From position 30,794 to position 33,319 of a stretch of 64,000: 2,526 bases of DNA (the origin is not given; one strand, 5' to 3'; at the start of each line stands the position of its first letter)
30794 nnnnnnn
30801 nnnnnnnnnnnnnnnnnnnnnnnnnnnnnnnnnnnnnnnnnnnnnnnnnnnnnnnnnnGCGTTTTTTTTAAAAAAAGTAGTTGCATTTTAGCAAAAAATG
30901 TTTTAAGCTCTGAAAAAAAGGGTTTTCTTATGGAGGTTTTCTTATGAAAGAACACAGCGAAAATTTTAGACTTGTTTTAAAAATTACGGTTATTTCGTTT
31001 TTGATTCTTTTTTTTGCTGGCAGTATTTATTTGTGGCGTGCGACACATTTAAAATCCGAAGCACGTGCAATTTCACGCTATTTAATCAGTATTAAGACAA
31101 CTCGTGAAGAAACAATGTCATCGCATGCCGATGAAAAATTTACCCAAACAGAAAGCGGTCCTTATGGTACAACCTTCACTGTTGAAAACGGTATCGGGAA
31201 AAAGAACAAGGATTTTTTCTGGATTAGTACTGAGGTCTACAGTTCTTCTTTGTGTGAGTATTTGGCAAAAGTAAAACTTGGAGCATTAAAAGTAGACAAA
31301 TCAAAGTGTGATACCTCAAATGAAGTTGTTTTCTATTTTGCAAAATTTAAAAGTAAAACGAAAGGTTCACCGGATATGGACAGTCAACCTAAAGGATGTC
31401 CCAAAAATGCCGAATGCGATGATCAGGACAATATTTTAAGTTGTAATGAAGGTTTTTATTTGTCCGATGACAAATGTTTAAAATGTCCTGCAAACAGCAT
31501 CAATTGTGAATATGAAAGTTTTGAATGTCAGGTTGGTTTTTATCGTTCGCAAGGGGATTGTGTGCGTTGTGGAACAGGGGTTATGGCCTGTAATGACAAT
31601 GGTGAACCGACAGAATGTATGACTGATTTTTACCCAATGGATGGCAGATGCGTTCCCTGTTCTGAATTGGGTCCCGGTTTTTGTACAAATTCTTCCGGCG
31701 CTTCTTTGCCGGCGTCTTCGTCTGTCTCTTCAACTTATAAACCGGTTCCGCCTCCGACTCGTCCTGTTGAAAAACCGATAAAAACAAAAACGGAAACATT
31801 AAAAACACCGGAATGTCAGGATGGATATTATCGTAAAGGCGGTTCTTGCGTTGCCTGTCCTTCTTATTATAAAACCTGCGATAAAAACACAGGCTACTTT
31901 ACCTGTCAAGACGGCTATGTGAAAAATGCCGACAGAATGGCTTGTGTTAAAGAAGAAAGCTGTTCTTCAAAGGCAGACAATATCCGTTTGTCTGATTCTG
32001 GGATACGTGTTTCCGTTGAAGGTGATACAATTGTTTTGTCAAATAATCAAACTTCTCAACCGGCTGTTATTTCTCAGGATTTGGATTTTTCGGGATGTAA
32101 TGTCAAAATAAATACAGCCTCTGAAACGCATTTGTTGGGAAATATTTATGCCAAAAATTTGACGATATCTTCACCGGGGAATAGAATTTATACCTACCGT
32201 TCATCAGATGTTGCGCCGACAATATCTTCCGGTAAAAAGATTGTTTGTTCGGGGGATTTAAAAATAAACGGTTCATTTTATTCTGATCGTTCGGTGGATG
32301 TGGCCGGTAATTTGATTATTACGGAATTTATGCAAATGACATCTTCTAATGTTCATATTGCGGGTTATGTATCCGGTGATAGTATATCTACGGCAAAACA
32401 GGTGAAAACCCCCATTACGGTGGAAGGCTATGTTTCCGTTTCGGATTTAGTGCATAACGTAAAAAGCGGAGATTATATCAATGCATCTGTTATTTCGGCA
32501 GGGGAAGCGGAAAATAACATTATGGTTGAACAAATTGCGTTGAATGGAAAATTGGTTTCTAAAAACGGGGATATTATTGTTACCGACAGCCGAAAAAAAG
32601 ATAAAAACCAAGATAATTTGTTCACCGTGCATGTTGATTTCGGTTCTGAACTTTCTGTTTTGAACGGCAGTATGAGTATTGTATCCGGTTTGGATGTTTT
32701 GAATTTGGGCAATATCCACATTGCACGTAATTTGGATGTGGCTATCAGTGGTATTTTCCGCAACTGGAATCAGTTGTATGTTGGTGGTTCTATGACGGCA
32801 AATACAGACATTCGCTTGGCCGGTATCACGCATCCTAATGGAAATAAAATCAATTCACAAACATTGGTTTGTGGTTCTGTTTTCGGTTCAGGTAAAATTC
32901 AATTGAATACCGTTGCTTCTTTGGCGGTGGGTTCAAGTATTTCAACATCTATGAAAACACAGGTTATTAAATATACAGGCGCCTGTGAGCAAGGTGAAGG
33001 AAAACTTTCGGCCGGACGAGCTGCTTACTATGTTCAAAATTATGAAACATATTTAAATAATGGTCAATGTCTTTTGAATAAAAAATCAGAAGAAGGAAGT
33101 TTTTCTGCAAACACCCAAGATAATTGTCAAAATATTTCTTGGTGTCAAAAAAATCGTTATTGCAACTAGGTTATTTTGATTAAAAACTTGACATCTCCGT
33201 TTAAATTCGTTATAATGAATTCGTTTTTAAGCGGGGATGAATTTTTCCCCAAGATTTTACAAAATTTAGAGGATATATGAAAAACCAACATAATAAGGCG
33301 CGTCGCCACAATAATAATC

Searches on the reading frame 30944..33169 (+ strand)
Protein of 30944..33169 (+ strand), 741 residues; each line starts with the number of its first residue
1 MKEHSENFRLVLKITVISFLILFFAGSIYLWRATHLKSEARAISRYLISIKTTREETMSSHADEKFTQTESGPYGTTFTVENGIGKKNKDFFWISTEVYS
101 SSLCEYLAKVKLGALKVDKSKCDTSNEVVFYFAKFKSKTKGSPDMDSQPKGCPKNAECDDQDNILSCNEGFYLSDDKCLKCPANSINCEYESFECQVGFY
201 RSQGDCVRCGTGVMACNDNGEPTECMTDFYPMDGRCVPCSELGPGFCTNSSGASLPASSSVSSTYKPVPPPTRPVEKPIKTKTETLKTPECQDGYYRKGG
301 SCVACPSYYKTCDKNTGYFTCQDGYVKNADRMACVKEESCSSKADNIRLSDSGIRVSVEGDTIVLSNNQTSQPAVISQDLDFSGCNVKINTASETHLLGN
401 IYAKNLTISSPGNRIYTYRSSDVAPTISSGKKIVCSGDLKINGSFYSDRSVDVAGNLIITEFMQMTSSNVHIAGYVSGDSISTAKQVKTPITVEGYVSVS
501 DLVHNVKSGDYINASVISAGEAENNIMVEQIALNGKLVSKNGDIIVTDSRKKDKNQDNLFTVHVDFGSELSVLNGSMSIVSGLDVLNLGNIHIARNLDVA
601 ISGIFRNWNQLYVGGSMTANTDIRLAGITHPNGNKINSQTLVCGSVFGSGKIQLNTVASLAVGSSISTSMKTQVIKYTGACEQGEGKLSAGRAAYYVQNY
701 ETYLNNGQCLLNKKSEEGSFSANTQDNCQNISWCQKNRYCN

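Call 8: search_protein_families(library=pfam, proteins=[window:30944-33169:+], max_evalue=1)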
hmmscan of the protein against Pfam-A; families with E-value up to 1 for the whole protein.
window:30944-33169:+ (741 aa): 2 families
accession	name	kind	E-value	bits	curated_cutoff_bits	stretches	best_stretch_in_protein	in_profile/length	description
PF07199.16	DUF1411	-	0.096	12.8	22.3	1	638-675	2-39/194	Protein of unknown function (DUF1411)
PF03302.18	VSP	-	0.75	9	31.4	2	218-343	203-326/397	Giardia variant-specific surface protein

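Call 9: search_protein_families(library=ncbifam, proteins=[window:30944-33169:+], max_evalue=1)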
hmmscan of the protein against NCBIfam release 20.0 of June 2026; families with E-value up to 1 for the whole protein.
window:30944-33169:+ (741 aa): 1 family
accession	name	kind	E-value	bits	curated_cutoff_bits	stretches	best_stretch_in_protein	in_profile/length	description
NF001819.0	PRK00556.1-3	equivalog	0.037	13.5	273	1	400-460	76-135/197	septum site-determining protein MinC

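Call 57: search_protein_families(library=phrogs, proteins=[window:30944-33169:+], max_evalue=0.01)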
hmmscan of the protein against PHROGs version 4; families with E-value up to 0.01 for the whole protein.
window:30944-33169:+ (741 aa): 0 families
